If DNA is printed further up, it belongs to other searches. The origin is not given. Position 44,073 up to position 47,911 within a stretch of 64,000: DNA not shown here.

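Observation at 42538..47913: Low-GC defence island: RHH, MmeI-like Type IIG RM, small membrane protein, HTH-ImmA/IrrE and DUF4411, as one co-directional operon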

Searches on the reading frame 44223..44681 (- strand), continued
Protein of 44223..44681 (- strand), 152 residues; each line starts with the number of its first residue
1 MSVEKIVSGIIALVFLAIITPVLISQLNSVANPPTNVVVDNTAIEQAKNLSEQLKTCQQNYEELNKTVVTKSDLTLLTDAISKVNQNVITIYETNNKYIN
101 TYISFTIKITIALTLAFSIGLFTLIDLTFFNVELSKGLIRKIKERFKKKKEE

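Call 74: search_protein_families(library=pfam, proteins=[L014:1046-1891:+, L014:794-1045:+, L007:7477-7689:+, L007:7693-8034:+, L009:6774-7004:+, L015:7401-7760:+], max_evalue=0.01)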
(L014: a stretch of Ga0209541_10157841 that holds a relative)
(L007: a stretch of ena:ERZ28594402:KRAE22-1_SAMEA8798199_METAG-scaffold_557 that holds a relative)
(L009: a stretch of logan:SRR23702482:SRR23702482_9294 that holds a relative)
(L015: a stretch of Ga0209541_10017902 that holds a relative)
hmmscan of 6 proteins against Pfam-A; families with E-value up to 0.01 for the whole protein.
L014:1046-1891:+ (281 aa): 1 family
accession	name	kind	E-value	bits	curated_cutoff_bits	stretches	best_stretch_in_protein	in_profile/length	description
PF02498.22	Bro-N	-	1.2e-10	42.3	25.6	1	14-106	1-92/96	BRO family, N-terminal domain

L014:794-1045:+ (83 aa): 0 families

L007:7477-7689:+ (70 aa): 0 families

L007:7693-8034:+ (113 aa): 1 family
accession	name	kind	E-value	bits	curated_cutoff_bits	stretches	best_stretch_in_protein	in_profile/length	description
PF18244.6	CttA_N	-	0.0028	18.6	25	0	31-64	28-61/71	Cellulose-binding protein CttA N-terminal domain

L009:6774-7004:+ (76 aa): 0 families

L015:7401-7760:+ (119 aa): 0 families

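Call 102: search_protein_families(library=phrogs, proteins=[window:44223-44681:-, P0010, P0017, P0021, P0030], max_evalue=0.01)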
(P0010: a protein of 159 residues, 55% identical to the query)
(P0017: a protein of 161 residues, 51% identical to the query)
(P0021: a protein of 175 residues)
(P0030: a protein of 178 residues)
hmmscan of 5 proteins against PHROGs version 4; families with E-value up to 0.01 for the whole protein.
window:44223-44681:- (152 aa): 1 family
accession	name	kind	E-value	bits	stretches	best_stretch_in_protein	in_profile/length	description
phrog_13859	-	unknown function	0.0072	18.1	0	93-132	30-68/84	-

P0010 (159 aa): 1 family
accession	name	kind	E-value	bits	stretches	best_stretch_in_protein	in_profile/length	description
phrog_20923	-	unknown function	0.0014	19.7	1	52-124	10-80/158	-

P0017 (161 aa): 1 family
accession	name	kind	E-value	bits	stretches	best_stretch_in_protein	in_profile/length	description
phrog_10797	-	unknown function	0.0076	16.9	0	14-75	18-78/194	-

P0021 (175 aa): 0 families

P0030 (178 aa): 0 families

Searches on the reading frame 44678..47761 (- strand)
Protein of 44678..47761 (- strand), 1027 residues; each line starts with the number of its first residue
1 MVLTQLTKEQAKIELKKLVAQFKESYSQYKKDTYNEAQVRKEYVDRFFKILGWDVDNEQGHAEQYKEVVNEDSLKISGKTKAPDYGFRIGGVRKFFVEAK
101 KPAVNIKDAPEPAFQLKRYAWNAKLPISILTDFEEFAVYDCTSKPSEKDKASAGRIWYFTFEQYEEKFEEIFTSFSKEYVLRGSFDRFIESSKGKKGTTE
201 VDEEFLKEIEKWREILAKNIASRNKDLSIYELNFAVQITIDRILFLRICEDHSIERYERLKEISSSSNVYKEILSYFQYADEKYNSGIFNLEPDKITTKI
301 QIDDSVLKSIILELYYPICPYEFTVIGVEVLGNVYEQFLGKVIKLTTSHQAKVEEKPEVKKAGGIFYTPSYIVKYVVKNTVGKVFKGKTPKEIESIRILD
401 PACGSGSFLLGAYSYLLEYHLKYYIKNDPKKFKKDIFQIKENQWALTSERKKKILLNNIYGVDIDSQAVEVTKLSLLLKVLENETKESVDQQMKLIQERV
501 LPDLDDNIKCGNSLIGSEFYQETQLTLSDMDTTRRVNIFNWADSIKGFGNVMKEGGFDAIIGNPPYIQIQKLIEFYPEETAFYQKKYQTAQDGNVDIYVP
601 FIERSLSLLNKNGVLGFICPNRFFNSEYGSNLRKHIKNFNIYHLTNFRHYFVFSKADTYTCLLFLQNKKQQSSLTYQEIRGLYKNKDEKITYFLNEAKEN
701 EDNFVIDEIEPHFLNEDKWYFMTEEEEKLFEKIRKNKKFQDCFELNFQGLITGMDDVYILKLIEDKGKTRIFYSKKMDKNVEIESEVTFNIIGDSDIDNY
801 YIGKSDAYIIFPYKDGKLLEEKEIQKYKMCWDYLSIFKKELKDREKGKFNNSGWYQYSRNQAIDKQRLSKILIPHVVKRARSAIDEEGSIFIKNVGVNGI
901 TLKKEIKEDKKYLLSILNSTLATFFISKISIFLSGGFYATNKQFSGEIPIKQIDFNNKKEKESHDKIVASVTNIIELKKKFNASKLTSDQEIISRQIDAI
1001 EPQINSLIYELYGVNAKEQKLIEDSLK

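Call 3: search_protein_families(library=pfam, proteins=[window:44678-47761:-], max_evalue=0.01)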
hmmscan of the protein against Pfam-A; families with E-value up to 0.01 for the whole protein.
window:44678-47761:- (1027 aa): 6 families
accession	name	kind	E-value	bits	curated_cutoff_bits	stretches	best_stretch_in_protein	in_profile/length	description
PF07669.17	Eco57I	-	1.5e-44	152.6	25.3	1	457-653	1-171/171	Eco57I restriction-modification methylase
PF20473.4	MmeI_Mtase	-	4.7e-16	59.2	27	1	391-621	16-200/259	MmeI, DNA-methyltransferase domain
PF02384.22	N6_Mtase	-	1.4e-14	54.6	20.4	2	330-484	5-105/311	N-6 DNA Methylase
PF12950.13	TaqI_C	-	4.1e-12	46.8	26.5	1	818-950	3-118/118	TaqI-like C-terminal specificity domain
PF04313.20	HSDR_N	-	3.5e-10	40.5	25.1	1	68-145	114-196/198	Type I restriction enzyme R protein N terminus (HSDR_N)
PF01170.24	UPF0020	-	6.8e-05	23.1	22.3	1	397-474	31-94/197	RMKL-like, methyltransferase domain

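Call 4: search_protein_families(library=padloc, proteins=[window:44678-47761:-], max_evalue=0.01)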
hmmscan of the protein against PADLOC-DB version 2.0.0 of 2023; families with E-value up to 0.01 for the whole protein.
window:44678-47761:- (1027 aa): 60 families (the best 25 are shown)
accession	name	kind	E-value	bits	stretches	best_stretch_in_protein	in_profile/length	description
PDLC03604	REase_MTase_IIG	-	1.3e-246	819.2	1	10-1020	5-1002/1011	Type IIG restriction enzyme-methyltransferase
PDLC03629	REase_MTase_IIG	-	4.6e-78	261.2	1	325-951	342-966/1182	Type IIG restriction enzyme-methyltransferase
PDLC03335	MTase_II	-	2.4e-64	216.1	2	542-953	179-574/607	Type II methyltransferase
PDLC03609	REase_MTase_IIG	-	6.8e-47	157.9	2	395-947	436-924/1066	Type IIG restriction enzyme-methyltransferase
PDLC03250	MTase_II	-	2.7e-45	153.3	1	351-1027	148-773/775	Type II methyltransferase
PDLC03612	REase_MTase_IIG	-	4.7e-45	152.2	2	556-1024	806-1245/1247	Type IIG restriction enzyme-methyltransferase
PDLC02529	PglX|PglXI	-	3.8e-42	142.1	1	358-930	194-730/1189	PglX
PDLC03313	MTase_II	-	2e-39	133.6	1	553-954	141-519/563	Type II methyltransferase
PDLC02643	DrmMI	-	3.4e-35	119.2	2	531-929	845-1186/1347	DrmMI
PDLC03601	REase_MTase_IIG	-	8e-32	108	2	555-973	672-1075/1110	Type IIG restriction enzyme-methyltransferase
PDLC03245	MTase_II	-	1.7e-30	104.2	2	535-971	142-549/577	Type II methyltransferase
PDLC03596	REase_MTase_IIG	-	6.8e-29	98.5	2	552-1025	707-1145/1148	Type IIG restriction enzyme-methyltransferase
PDLC03226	MTase_II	-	1.5e-27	94.5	2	524-987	100-561/579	Type II methyltransferase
PDLC03267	MTase_II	-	2.5e-25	87.4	2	536-761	93-305/539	Type II methyltransferase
PDLC03630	REase_MTase_IIG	-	3.5e-23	79.4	2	461-859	514-924/1100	Type IIG restriction enzyme-methyltransferase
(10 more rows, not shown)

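Call 5: search_protein_families(library=ncbifam, proteins=[window:44678-47761:-], max_evalue=0.01)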
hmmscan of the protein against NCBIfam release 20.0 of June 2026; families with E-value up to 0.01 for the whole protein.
window:44678-47761:- (1027 aa): 8 families
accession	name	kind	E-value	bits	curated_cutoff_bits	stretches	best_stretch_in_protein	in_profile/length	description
NF033451.1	BREX_2_MTaseX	equivalog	4.2e-37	127.5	400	1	359-930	191-733/1185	BREX-2 system adenine-specific DNA-methyltransferase PglX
NF033452.1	BREX_1_MTaseX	exception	8.6e-33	113.3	500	3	391-485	310-383/1210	BREX-1 system adenine-specific DNA-methyltransferase PglX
NF033455.1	BREX_6_MTaseX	exception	3.8e-21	74.4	900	2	374-497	308-416/1319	BREX-6 system adenine-specific DNA-methyltransferase PglX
NF047738.1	antiphage_MADS2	equivalog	2.3e-12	46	720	1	268-674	241-573/654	methylation-associated defense system DNA methyltransferase MAD2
NF033454.1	BREX_5_MTaseX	exception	3.8e-09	34.7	900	1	394-487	301-375/1404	BREX-5 system adenine-specific DNA-methyltransferase PglX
TIGR03534.1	RF_mod_PrmC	equivalog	0.00014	21.4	199.1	1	550-616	150-216/253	peptide chain release factor N(5)-glutamine methyltransferase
TIGR00536.1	hemK_fam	subfamily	0.001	18.2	115.5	1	556-616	182-241/286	HemK family protein methyltransferase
TIGR03533.1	L3_gln_methyl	equivalog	0.0051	16.2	229.7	0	552-615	185-247/284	50S ribosomal protein L3 N(5)-glutamine methyltransferase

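Call 10: search_solved_structures(query=window:44678-47761:-, max_evalue=0.001, show_alignments=1)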
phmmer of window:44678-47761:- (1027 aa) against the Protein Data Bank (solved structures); distinct sequences matched with E-value up to 0.001: 10.
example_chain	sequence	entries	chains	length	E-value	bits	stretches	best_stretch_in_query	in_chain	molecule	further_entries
7lni_A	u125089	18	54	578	5.8e-29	103.9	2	555-970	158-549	Site-specific DNA-methyltransferase (adenine-specific)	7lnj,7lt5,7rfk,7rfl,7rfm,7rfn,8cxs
8cxz_A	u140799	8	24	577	5.9e-29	103.9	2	555-970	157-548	Site-specific DNA-methyltransferase (adenine-specific)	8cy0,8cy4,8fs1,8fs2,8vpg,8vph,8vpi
7qw5_A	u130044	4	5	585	3.3e-12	48.4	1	550-920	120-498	Modification methylase BseCI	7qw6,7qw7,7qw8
8c45_A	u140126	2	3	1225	1.2e-07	33.4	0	392-484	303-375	site-specific DNA-methyltransferase (adenine-specific)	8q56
8zek_A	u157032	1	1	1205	2.4e-07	32.4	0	392-478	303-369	site-specific DNA-methyltransferase (adenine-specific)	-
9ewz_C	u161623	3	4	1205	2.5e-07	32.3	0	392-478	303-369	Adenine-specific methyltransferase BrxX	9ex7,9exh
1g38_A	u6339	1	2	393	0.00012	23.4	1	537-635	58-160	MODIFICATION METHYLASE TAQI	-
2ibs_A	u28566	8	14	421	0.00014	23.3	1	537-635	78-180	Modification methylase TaqI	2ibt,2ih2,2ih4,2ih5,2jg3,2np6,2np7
1aqj_A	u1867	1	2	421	0.00014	23.2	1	537-635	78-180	ADENINE-N6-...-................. TAQI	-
1aqi_A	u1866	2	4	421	0.00014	23.2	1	537-635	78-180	ADENINE-N6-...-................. TAQI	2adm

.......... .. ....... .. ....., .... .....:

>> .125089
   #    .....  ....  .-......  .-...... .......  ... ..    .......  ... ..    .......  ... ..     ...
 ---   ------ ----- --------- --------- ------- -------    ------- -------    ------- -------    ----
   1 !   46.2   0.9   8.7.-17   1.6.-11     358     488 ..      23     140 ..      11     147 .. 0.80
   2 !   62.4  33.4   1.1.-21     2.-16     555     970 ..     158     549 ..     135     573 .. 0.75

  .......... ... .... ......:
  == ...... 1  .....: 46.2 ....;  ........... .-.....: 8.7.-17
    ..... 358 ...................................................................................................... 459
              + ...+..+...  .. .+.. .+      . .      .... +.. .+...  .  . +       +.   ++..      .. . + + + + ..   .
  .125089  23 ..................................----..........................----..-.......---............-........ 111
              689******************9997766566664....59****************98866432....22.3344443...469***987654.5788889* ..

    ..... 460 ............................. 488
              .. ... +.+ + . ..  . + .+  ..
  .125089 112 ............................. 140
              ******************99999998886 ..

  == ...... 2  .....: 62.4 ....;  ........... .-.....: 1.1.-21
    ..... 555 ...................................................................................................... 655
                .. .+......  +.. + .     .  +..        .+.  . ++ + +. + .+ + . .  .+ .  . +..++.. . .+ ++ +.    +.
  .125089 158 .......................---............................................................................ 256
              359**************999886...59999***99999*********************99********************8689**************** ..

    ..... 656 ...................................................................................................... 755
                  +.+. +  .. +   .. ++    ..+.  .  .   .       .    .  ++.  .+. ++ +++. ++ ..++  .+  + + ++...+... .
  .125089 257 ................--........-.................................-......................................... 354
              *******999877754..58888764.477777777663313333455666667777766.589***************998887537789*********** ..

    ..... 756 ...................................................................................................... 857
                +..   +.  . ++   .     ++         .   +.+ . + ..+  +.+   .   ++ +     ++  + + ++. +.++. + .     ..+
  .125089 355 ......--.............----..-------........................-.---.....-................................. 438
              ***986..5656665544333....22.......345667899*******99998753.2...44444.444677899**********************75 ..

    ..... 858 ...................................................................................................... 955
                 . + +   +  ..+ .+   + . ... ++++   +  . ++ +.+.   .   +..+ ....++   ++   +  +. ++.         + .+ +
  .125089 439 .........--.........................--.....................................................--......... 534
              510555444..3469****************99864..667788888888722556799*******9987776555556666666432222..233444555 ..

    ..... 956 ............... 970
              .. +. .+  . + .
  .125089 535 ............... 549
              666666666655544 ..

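Call 17: find_encoding_contigs(protein=window:44678-47761:-, flank=10000, max_places=6)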
Protein window:44678-47761:- (1027 aa): 13 contigs read that carry it; 4 places shown.
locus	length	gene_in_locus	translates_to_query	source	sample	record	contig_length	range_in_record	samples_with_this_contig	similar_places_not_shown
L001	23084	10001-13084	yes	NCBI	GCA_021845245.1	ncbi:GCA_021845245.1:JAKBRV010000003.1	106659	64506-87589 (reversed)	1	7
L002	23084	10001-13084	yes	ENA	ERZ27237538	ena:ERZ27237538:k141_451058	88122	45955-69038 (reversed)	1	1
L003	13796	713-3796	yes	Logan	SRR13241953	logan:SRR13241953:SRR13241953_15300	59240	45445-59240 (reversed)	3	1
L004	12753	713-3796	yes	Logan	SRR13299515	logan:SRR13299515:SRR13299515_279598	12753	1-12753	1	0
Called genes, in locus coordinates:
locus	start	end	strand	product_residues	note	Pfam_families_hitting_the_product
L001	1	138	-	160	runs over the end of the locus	PF09846:OapB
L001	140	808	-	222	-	PF00009:GTP_EFTU (faint), PF00735:Septin (weak), PF02421:FeoB_N (weak), PF00004:AAA (faint), PF01926:MMR_HSR1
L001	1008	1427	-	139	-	-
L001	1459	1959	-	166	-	-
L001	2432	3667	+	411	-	PF02355:SecD_SecF_C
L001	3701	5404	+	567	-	PF03176:MMPL (weak), PF02355:SecD_SecF_C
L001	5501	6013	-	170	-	PF01209:Ubie_methyltran (weak), PF13489:Methyltransf_23 (weak), PF13847:Methyltransf_31, PF08241:Methyltransf_11, PF08242:Methyltransf_12, PF13649:Methyltransf_25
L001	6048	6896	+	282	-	PF01040:UbiA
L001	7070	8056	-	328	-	PF01636:APH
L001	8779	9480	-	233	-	PF13683:rve_3 (faint), PF00665:rve (weak), PF13610:DDE_Tnp_IS240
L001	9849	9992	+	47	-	-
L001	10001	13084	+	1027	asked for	PF04313:HSDR_N (weak), PF02384:N6_Mtase, PF20473:MmeI_Mtase, PF07669:Eco57I, PF12950:TaqI_C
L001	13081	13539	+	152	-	-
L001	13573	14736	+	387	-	PF01381:HTH_3, PF13560:HTH_31 (weak), PF06114:Peptidase_M78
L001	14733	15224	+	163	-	PF14367:DUF4411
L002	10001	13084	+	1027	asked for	PF04313:HSDR_N (weak), PF02384:N6_Mtase, PF20473:MmeI_Mtase, PF07669:Eco57I, PF12950:TaqI_C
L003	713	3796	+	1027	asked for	PF04313:HSDR_N (weak), PF02384:N6_Mtase, PF20473:MmeI_Mtase, PF07669:Eco57I, PF12950:TaqI_C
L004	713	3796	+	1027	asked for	PF04313:HSDR_N (weak), PF02384:N6_Mtase, PF20473:MmeI_Mtase, PF07669:Eco57I, PF12950:TaqI_C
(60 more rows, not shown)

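Call 92: list_cluster_members(proteins=[window:44678-47761:-, window:44223-44681:-, P0021, P0024, P0030, P0035, P0018, P0019])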
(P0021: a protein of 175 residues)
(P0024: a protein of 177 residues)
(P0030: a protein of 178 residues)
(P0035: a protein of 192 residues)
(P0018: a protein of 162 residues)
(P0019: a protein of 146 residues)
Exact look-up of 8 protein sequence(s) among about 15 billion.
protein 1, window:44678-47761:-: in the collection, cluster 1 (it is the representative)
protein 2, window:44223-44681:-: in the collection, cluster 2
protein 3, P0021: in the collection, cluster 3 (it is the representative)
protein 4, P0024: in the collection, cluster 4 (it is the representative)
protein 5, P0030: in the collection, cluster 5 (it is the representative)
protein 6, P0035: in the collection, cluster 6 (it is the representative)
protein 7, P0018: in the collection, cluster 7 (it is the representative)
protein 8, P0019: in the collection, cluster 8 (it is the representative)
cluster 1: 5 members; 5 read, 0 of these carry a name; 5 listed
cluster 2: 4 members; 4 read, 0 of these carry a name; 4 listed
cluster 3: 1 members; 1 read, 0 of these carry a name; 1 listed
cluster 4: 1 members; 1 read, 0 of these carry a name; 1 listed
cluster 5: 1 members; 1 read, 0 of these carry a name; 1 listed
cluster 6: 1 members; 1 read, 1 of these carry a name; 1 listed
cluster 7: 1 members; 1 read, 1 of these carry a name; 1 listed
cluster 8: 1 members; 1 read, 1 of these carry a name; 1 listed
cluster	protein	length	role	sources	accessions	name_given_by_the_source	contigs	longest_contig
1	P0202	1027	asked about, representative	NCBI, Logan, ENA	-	-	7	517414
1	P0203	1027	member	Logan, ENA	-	-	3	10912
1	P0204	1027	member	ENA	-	-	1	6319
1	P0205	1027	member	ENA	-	-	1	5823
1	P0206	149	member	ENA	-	-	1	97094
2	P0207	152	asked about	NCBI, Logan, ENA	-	-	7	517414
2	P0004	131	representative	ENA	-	-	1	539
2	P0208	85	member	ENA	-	-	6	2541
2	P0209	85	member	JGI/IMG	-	-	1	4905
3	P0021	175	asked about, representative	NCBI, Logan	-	-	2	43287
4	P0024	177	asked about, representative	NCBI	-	-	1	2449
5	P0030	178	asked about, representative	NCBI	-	-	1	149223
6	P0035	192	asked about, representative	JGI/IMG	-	hypothetical protein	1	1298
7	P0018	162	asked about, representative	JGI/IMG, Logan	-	predicted PurR-regulated permease PerM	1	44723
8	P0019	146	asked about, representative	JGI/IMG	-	hypothetical protein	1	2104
